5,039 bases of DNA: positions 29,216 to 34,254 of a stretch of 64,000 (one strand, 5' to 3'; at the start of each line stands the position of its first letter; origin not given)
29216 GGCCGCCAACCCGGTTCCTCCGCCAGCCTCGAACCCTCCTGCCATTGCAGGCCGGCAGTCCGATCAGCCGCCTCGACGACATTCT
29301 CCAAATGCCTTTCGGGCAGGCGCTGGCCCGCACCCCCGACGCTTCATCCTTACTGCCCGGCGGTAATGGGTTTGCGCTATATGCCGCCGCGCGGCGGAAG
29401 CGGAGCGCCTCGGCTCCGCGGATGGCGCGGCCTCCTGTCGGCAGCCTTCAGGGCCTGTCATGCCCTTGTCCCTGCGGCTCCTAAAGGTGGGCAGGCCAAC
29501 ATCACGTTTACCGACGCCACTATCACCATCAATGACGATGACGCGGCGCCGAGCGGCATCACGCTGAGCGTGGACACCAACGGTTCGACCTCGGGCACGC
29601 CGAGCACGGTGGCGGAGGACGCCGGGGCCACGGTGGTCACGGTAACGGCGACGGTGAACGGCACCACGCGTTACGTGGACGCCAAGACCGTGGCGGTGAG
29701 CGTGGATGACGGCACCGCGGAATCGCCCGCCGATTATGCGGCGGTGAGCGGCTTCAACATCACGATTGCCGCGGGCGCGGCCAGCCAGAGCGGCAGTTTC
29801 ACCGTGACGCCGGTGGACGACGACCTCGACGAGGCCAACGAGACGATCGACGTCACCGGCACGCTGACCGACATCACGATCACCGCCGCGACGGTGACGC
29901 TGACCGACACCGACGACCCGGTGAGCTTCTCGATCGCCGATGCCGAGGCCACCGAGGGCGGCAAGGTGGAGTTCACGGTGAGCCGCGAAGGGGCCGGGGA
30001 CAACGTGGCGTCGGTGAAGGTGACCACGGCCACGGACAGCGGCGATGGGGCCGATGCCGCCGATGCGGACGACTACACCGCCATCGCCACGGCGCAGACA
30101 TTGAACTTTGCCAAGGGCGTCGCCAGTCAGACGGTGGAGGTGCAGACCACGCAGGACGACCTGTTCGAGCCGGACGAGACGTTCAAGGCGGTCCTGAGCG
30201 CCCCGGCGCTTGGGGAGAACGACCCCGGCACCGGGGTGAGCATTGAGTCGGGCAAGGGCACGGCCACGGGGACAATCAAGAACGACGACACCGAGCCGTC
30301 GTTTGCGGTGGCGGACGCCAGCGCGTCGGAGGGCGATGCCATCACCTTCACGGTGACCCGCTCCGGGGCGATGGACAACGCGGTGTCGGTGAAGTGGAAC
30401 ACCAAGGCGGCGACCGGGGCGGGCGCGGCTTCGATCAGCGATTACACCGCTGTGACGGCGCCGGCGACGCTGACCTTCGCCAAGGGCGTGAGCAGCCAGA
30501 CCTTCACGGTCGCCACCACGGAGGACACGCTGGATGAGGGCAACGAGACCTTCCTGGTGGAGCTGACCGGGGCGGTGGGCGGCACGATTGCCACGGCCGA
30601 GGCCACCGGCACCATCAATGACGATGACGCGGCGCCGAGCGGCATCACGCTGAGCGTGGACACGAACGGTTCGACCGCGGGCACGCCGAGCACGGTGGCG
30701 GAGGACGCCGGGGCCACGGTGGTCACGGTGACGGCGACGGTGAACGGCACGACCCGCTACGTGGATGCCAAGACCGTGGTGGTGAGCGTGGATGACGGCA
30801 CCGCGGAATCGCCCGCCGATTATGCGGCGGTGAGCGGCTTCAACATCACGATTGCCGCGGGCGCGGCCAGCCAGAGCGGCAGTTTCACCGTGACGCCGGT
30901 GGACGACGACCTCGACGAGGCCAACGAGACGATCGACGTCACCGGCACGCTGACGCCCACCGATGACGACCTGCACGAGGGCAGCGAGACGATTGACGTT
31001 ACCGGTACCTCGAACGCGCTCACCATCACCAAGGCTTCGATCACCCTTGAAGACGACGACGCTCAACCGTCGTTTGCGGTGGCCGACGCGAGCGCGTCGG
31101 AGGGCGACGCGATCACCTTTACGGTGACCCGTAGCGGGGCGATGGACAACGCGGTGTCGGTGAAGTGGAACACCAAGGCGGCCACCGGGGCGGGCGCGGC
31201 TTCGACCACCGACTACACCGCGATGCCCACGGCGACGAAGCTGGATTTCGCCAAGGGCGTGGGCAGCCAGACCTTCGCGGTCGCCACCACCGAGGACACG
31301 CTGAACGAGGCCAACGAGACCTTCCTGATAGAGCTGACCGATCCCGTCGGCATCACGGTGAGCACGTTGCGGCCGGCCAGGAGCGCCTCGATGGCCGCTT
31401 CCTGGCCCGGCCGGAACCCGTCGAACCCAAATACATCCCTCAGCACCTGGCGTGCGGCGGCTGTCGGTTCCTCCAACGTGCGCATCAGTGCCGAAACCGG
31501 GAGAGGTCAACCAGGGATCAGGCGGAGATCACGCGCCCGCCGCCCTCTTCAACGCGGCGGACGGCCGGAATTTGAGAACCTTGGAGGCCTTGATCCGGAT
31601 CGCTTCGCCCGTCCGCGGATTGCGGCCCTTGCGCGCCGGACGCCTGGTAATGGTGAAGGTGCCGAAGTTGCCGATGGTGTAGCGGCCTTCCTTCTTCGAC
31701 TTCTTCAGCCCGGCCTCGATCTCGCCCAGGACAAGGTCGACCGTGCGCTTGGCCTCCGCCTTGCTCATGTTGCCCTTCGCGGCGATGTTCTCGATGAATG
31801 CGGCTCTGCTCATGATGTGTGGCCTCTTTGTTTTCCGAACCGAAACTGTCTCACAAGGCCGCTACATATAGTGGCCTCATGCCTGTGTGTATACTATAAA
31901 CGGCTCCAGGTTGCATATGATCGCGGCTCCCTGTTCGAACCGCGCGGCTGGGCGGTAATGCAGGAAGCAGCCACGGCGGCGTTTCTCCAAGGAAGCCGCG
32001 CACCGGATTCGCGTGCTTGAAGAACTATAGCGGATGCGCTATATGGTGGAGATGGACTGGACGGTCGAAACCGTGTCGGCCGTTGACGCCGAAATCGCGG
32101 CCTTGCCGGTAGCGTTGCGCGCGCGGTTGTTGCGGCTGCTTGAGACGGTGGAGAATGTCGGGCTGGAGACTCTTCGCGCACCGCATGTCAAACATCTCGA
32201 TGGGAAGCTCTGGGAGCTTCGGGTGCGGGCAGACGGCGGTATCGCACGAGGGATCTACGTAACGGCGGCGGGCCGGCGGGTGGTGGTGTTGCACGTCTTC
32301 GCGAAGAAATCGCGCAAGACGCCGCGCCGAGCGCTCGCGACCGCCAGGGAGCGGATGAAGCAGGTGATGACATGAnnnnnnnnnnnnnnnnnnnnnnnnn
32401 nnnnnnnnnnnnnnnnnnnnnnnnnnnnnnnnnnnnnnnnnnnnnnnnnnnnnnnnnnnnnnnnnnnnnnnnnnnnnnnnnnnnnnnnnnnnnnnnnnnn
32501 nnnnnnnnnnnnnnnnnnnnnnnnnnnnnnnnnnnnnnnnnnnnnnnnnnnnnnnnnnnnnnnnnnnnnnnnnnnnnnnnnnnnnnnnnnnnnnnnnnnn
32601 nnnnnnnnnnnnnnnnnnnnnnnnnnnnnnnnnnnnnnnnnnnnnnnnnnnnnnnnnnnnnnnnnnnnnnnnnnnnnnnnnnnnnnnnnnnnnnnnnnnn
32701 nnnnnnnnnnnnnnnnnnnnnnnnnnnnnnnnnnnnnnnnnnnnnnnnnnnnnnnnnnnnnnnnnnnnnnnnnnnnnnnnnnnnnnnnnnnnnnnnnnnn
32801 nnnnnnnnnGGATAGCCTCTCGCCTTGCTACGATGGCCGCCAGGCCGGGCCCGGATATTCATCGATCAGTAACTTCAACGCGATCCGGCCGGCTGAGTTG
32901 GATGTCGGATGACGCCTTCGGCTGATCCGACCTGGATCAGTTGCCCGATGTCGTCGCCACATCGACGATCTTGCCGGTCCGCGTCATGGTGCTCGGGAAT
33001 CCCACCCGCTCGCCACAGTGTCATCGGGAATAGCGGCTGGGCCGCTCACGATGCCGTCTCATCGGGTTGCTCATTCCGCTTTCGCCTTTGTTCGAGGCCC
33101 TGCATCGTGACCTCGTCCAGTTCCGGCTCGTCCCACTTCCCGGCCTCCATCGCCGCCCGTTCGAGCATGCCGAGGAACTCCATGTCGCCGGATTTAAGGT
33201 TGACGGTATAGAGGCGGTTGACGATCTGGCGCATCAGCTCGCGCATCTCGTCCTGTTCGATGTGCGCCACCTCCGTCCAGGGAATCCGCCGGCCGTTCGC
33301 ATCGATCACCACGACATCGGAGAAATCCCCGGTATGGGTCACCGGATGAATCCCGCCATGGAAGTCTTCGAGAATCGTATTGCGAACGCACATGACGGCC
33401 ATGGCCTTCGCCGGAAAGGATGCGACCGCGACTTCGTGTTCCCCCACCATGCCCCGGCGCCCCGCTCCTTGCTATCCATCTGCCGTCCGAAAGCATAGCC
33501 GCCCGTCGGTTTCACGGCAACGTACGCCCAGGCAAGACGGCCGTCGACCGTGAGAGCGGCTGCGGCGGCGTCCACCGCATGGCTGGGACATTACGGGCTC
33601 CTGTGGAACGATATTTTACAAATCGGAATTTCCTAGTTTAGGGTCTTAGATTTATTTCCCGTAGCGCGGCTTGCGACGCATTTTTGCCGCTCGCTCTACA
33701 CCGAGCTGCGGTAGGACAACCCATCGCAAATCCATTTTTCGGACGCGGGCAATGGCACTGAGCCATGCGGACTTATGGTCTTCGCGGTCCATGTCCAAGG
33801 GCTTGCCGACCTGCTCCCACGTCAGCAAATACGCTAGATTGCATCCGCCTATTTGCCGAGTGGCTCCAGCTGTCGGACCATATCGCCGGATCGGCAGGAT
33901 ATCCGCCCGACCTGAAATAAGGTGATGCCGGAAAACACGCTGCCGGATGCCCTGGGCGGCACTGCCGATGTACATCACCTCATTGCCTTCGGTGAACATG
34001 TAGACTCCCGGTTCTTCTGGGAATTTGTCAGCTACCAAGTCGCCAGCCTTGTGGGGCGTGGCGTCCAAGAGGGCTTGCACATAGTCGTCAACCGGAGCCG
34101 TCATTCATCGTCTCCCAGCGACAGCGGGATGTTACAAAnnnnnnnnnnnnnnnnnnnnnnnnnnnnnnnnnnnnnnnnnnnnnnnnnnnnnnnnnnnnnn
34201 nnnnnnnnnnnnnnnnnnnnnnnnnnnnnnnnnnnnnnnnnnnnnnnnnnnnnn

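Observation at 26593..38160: About 11.5 kb integrase island bounded by a 14-bp direct repeat that splits an IS6 end; the island carries its own tRNA-3'-like segment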

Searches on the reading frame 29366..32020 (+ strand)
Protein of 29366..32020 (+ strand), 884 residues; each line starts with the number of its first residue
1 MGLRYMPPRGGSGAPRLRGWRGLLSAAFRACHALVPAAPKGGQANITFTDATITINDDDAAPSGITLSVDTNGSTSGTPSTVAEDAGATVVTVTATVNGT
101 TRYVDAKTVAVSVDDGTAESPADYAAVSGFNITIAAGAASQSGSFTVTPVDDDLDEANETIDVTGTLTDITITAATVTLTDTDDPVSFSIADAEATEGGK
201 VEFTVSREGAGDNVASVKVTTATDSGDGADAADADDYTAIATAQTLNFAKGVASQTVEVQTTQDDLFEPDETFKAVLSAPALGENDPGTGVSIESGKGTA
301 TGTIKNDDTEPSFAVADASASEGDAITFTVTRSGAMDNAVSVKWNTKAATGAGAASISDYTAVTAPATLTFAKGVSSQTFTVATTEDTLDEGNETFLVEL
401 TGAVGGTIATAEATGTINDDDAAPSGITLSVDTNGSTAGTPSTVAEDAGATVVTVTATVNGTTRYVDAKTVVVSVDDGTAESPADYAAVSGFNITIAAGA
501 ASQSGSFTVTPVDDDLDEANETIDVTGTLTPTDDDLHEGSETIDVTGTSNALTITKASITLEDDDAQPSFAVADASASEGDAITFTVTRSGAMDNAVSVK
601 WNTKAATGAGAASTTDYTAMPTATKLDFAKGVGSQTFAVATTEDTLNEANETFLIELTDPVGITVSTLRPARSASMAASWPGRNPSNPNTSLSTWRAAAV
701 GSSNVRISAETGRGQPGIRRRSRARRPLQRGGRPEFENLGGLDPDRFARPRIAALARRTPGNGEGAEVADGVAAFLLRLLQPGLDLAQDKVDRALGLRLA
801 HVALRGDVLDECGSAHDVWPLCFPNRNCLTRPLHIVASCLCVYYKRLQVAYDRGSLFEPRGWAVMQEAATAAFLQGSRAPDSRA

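Call 10: search_protein_families(library=pfam, proteins=[window:29366-32020:+], max_evalue=0.01)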
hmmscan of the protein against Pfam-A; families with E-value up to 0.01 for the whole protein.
window:29366-32020:+ (884 aa): 1 family
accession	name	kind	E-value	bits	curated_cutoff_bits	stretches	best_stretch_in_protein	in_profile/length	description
PF03160.20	Calx-beta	-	5.2e-41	139.8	27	5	181-305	1-116/119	Calx-beta domain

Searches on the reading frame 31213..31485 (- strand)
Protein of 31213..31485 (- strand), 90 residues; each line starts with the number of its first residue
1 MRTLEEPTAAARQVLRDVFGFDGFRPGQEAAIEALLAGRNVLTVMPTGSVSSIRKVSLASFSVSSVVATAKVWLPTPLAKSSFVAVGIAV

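Call 54: search_protein_families(library=pfam, proteins=[window:31213-31485:-], max_evalue=0.05)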
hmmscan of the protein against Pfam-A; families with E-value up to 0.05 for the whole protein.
window:31213-31485:- (90 aa): 1 family
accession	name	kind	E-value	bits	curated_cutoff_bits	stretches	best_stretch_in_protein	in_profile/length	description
PF00270.35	DEAD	-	0.013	15.7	26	1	25-49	1-25/167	DEAD/DEAH box helicase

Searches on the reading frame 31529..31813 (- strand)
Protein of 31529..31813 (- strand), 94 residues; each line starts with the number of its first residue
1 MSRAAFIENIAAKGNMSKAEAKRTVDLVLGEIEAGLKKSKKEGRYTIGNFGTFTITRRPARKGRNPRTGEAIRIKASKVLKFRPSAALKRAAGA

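Call 54: search_protein_families(library=pfam, proteins=[window:31529-31813:-], max_evalue=0.05)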
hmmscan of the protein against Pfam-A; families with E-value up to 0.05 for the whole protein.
window:31529-31813:- (94 aa): 2 families
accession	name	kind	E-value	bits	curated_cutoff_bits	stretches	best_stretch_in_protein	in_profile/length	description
PF00216.26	Bac_DNA_binding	-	1.6e-26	92.8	22.4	1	1-91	1-88/90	Bacterial DNA-binding protein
PF18175.6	HU-CCDC81_bac_2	-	0.0084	16.4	35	1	8-56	5-50/70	CCDC81-like prokaryotic HU domain 2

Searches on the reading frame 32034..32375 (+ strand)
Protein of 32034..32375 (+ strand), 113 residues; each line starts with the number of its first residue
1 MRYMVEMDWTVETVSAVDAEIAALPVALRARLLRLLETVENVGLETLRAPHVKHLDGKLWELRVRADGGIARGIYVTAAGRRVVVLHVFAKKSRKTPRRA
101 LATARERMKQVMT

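Call 10: search_protein_families(library=pfam, proteins=[window:32034-32375:+], max_evalue=0.01)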
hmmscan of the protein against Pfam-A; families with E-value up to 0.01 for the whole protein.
window:32034-32375:+ (113 aa): 1 family
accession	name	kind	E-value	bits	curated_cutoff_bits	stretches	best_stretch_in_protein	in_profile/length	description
PF05973.20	Gp49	-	2.4e-27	95.3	23.9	1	20-109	2-90/90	Phage derived protein Gp49-like (DUF891)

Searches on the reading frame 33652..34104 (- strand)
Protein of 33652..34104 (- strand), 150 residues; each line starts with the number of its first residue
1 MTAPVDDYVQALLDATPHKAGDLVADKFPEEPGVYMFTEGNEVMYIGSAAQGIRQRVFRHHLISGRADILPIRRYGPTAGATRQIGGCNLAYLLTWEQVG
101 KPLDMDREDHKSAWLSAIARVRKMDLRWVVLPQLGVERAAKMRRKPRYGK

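Call 10: search_protein_families(library=pfam, proteins=[window:33652-34104:-], max_evalue=0.01)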
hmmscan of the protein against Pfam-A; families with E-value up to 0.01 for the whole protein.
window:33652-34104:- (150 aa): 0 families

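Call 54: search_protein_families(library=pfam, proteins=[window:33652-34104:-], max_evalue=0.05)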
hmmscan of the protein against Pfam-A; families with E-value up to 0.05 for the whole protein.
window:33652-34104:- (150 aa): 1 family
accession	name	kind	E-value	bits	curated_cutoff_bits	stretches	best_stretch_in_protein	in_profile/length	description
PF01986.22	DUF123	-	0.049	14.6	25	0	42-64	7-31/95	Domain of unknown function DUF123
